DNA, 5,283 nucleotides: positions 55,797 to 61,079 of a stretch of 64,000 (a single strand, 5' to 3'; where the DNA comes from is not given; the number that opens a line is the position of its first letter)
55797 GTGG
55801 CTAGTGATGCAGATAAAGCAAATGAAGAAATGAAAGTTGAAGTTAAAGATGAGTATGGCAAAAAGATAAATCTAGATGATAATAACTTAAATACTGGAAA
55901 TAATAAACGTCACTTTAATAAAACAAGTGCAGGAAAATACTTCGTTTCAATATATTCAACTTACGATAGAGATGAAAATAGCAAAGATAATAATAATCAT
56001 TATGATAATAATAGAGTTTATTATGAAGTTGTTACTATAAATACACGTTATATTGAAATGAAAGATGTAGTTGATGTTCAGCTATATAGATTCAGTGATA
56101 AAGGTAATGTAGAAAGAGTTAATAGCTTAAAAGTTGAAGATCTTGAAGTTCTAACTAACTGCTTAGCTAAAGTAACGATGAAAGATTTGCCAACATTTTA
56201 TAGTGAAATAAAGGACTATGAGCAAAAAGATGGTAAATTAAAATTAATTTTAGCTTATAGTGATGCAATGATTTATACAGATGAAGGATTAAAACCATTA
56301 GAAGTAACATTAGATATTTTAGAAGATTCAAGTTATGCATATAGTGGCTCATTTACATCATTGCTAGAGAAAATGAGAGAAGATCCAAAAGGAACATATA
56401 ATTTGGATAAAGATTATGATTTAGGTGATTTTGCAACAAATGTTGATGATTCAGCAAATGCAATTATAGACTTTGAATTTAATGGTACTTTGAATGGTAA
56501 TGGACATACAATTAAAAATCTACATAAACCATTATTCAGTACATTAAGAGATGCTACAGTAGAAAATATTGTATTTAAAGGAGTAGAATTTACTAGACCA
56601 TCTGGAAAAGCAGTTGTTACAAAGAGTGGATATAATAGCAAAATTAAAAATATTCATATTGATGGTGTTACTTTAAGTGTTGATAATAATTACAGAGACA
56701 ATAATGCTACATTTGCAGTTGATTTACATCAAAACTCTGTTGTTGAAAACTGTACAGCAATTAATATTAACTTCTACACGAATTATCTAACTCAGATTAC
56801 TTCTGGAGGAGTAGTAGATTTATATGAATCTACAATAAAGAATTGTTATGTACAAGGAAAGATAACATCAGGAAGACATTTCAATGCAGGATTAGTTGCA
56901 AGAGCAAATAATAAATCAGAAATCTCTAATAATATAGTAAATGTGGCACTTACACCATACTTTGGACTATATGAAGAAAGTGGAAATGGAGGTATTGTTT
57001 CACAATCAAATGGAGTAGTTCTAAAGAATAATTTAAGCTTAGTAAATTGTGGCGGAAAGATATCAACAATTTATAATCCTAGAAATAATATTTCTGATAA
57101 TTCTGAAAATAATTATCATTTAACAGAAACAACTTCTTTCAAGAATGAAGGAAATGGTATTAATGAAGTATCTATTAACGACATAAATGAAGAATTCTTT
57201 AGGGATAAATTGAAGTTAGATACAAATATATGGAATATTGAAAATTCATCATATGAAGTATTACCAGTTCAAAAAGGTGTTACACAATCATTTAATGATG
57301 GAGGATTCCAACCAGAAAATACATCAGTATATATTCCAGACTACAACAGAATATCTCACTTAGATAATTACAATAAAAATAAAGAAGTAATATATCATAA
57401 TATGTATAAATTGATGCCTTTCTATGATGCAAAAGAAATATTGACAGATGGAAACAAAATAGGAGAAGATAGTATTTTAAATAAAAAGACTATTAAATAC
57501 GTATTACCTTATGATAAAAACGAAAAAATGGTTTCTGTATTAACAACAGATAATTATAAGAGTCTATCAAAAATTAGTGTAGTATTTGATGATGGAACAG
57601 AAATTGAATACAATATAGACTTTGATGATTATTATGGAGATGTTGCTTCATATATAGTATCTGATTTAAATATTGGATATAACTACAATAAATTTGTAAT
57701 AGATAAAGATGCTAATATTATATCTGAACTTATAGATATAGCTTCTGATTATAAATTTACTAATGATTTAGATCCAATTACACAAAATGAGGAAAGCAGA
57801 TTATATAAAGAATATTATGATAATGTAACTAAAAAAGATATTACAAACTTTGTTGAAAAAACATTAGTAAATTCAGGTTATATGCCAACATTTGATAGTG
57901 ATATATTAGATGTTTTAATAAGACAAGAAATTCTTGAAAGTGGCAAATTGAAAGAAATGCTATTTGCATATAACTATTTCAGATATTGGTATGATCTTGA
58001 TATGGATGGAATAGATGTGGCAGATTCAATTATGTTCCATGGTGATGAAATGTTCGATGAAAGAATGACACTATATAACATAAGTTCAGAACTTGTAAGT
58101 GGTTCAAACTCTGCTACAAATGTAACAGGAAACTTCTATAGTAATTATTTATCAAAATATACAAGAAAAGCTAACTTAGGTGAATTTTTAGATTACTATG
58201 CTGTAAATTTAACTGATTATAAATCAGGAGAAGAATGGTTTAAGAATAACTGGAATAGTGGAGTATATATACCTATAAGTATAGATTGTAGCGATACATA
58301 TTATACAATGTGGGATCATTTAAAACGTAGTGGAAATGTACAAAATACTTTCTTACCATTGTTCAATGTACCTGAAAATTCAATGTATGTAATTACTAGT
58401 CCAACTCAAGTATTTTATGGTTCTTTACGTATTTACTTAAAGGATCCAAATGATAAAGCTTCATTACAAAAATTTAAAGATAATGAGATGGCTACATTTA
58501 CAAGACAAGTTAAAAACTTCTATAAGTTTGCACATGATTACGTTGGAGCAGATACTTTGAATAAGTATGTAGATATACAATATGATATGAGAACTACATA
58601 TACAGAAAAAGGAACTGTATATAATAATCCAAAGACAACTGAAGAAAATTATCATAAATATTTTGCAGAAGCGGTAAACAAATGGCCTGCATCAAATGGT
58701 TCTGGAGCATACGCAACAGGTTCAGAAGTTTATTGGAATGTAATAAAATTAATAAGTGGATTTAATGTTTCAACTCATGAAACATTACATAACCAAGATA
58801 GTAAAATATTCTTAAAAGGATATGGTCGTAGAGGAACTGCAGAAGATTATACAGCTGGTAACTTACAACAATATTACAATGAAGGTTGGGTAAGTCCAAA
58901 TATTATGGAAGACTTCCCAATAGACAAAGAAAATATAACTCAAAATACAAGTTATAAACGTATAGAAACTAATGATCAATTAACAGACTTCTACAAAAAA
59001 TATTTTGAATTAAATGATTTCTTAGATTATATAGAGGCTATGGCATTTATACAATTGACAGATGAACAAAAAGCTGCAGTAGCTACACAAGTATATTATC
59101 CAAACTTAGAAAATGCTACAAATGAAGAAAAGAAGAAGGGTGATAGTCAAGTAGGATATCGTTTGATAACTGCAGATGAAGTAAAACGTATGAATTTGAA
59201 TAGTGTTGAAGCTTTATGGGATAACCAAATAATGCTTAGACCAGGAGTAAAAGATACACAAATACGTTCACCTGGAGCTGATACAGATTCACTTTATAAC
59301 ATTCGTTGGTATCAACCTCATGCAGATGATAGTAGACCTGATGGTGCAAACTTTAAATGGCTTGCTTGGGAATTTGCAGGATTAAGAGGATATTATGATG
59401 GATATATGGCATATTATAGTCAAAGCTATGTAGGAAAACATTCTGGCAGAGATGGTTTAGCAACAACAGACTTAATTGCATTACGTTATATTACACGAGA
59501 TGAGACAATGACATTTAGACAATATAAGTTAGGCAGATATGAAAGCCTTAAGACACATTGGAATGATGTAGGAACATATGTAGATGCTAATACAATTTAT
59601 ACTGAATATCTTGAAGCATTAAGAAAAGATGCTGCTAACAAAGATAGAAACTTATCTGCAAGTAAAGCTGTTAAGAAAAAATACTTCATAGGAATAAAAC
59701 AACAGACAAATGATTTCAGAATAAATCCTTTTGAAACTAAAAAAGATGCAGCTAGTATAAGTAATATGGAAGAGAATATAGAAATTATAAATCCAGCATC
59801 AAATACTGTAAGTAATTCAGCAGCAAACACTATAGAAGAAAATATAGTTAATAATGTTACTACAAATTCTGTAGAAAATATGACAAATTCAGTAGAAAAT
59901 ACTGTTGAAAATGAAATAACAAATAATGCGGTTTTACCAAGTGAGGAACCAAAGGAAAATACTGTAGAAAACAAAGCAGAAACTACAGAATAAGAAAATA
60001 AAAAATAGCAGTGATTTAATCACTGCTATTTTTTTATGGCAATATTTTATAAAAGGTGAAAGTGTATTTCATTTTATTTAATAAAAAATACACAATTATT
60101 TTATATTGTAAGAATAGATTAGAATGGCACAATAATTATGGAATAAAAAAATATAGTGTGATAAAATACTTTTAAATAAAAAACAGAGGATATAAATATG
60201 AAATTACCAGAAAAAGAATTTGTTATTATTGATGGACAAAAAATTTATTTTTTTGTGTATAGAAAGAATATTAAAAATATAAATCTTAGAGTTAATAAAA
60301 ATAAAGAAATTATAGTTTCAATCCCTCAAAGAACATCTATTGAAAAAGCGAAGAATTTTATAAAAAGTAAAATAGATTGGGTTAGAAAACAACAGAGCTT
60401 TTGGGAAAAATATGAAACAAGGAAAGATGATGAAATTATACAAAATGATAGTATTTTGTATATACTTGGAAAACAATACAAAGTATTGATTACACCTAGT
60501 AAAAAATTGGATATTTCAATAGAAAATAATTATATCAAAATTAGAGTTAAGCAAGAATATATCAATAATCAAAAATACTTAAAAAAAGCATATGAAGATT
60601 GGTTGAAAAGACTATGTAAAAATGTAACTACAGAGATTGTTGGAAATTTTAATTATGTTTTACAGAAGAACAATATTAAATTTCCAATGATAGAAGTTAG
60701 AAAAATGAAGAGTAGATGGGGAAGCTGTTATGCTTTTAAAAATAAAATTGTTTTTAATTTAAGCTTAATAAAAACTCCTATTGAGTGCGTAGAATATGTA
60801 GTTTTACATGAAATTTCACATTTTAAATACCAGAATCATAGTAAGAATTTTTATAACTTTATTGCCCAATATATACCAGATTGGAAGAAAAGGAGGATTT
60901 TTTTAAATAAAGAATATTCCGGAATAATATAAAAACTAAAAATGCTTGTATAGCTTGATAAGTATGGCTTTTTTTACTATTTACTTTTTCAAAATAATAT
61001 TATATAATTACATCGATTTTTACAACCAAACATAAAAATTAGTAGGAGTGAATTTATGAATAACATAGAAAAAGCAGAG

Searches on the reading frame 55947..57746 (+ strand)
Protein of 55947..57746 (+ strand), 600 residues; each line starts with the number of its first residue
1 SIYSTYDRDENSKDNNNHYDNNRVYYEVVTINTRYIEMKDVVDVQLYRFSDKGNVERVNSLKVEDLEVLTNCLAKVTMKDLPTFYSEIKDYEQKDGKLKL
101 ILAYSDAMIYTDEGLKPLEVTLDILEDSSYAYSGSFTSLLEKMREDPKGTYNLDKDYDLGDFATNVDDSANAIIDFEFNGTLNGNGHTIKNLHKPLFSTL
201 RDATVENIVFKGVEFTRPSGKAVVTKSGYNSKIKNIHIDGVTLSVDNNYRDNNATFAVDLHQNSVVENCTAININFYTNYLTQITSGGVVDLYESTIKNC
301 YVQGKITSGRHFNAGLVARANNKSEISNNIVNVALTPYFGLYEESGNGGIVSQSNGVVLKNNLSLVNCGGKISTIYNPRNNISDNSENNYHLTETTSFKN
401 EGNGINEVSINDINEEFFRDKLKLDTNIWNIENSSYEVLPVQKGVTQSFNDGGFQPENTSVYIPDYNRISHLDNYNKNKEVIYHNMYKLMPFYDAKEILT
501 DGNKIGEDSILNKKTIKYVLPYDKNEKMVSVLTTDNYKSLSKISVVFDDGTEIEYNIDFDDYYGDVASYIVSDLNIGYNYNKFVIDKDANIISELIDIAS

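Call 8: search_protein_families(library=pfam, proteins=[window:55947-57746:+], max_evalue=0.01)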
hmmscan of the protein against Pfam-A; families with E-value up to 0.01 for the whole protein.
window:55947-57746:+ (600 aa): 1 family
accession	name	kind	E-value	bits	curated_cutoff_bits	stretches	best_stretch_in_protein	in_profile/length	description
PF05342.19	Peptidase_M26_N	-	6.1e-19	68.7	27.7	1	5-240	15-250/250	M26 IgA1-specific Metallo-endopeptidase N-terminal region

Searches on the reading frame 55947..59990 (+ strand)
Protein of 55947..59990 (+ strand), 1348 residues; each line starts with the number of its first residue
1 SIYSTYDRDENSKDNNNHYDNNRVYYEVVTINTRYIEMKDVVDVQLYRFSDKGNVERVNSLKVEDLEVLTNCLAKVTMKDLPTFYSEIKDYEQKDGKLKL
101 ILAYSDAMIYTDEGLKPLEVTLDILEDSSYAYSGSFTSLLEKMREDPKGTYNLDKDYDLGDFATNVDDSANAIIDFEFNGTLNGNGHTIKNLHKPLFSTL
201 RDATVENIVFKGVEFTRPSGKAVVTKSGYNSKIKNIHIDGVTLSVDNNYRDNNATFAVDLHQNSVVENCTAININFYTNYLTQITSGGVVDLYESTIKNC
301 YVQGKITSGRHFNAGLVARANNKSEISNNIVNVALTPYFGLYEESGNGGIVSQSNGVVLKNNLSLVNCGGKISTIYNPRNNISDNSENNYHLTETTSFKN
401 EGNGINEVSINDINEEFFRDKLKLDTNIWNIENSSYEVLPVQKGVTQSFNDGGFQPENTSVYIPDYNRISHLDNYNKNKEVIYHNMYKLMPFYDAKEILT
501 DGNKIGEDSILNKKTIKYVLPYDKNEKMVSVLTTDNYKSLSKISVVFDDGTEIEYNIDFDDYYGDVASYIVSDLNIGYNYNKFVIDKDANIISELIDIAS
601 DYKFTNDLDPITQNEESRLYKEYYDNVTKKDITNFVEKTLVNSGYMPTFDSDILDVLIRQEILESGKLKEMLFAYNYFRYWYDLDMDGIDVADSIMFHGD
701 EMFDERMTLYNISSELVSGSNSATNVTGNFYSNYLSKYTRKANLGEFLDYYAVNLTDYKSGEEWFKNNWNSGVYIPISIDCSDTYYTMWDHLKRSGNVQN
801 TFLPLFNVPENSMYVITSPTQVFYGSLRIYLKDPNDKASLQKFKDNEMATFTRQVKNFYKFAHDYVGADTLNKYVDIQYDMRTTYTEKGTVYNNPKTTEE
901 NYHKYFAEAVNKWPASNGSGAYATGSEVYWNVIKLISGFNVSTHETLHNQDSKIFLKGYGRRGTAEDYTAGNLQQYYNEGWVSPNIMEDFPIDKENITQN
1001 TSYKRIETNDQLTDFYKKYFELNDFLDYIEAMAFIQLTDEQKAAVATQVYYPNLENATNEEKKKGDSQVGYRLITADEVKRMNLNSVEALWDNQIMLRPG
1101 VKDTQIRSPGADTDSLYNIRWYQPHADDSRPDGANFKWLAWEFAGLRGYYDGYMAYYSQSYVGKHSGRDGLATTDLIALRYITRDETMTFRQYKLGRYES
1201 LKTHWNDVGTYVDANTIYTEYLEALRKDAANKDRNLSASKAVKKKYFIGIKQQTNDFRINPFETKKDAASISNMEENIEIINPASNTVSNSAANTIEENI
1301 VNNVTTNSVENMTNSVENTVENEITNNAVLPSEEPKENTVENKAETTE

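Call 10: search_solved_structures(query=window:55947-59990:+, max_evalue=0.01, show_alignments=1)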
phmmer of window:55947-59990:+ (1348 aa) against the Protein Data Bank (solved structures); distinct sequences matched with E-value up to 0.01: 3.
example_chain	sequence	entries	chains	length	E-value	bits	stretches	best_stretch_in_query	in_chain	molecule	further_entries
6xjb_A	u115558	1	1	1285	2.8e-38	134.7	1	133-1167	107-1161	Immunoglobulin A1 protease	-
7jgj_A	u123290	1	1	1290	1.2e-37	132.7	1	133-1201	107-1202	Immunoglobulin A1 protease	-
6xja_P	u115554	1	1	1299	6.9e-37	130.2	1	133-1201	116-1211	Immunoglobulin A1 protease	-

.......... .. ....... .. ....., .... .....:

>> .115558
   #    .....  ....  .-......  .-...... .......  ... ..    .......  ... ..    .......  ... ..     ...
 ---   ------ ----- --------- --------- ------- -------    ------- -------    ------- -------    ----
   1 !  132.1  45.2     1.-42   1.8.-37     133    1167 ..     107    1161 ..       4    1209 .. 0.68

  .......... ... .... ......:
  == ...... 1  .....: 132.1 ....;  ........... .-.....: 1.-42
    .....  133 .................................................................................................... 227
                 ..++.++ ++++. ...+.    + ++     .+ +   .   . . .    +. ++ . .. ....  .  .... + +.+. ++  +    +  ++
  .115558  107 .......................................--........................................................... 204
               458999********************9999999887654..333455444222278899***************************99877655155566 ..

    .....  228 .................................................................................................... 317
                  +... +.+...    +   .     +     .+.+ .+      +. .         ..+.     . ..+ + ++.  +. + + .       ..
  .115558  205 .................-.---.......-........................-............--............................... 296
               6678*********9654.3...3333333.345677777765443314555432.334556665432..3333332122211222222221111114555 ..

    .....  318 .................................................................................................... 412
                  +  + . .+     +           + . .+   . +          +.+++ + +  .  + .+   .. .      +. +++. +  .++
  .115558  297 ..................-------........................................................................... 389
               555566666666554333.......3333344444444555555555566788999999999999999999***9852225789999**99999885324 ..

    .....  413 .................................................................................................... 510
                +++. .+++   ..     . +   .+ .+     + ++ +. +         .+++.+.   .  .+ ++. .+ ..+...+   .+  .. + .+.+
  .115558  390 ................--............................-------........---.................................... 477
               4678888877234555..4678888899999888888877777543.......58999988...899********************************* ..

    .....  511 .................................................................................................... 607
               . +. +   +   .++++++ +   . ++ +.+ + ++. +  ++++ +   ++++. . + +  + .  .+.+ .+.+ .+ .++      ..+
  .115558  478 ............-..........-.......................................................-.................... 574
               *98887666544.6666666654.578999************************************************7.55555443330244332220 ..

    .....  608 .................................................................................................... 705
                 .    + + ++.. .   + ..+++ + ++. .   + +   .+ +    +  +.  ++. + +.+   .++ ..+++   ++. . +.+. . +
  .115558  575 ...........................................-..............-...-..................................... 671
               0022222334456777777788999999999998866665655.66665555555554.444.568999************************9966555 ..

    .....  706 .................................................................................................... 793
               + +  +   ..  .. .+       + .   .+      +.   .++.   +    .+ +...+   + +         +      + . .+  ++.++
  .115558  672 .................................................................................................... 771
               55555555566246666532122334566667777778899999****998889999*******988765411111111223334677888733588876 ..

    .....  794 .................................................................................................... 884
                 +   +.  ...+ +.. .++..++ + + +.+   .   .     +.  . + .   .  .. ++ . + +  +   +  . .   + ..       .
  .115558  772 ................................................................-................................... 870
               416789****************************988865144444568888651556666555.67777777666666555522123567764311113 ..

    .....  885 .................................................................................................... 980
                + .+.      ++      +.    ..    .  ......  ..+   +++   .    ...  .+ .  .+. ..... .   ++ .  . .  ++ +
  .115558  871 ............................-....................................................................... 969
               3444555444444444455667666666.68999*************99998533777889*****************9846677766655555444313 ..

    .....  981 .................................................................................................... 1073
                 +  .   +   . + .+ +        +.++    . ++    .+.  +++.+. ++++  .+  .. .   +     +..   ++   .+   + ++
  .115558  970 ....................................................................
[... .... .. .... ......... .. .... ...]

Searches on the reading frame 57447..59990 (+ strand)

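Call 8: search_protein_families(library=pfam, proteins=[window:57447-59990:+], max_evalue=0.01)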
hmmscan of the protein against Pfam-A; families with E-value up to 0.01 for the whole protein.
window:57447-59990:+ (848 aa): 1 family
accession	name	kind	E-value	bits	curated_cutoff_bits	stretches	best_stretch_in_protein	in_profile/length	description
PF03477.21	ATP-cone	-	0.00014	22.7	25.8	1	104-145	31-72/88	ATP cone domain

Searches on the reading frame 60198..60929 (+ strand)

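Call 38: search_protein_families(library=pfam, proteins=[window:60198-60929:+], max_evalue=0.00001)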
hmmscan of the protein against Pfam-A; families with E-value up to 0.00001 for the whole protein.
window:60198-60929:+ (244 aa): 1 family
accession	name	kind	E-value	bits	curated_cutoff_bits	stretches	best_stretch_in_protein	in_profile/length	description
PF01863.23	YgjP-like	-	2.6e-52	178.3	26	1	26-238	1-206/207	YgjP-like, metallopeptidase domain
